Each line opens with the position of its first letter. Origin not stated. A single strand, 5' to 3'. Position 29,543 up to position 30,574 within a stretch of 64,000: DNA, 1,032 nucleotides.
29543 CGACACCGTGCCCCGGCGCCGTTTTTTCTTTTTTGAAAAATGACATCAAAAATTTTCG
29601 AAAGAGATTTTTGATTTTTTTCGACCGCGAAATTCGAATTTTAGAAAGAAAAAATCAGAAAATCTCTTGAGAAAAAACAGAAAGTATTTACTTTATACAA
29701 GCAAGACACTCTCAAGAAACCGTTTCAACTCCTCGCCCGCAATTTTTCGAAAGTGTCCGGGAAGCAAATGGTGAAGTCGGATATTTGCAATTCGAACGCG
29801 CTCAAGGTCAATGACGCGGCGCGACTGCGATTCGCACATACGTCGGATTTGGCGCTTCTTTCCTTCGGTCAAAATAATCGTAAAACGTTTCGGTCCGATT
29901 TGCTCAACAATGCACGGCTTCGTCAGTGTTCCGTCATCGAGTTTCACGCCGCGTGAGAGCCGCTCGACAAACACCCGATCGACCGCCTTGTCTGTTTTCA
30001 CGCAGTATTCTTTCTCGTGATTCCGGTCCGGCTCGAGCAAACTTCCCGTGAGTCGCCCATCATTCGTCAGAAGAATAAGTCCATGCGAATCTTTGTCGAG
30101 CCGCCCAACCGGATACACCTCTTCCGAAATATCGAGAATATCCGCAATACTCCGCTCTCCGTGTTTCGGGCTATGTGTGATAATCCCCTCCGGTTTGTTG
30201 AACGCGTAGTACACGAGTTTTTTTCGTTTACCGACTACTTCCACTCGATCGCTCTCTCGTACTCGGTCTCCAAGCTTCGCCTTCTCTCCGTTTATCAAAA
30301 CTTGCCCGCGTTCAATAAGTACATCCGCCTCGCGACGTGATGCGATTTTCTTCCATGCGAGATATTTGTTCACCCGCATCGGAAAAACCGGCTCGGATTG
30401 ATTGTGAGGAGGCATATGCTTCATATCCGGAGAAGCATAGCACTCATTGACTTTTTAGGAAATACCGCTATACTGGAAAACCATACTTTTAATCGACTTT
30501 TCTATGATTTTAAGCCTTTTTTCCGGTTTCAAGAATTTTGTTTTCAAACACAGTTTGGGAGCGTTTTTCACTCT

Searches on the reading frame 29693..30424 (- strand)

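Call 67: search_protein_families(library=pfam, proteins=[window:29693-30424:-], max_evalue=0.00001)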
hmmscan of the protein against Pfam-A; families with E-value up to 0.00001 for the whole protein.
window:29693-30424:- (243 aa): 2 families
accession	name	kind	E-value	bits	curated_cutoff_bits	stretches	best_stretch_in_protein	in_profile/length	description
PF00849.27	PseudoU_synth_2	-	6.9e-19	69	26.8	1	72-199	2-152/152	RNA pseudouridylate synthase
PF01479.30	S4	-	1.8e-10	40.8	22.8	1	16-61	1-48/48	S4 domain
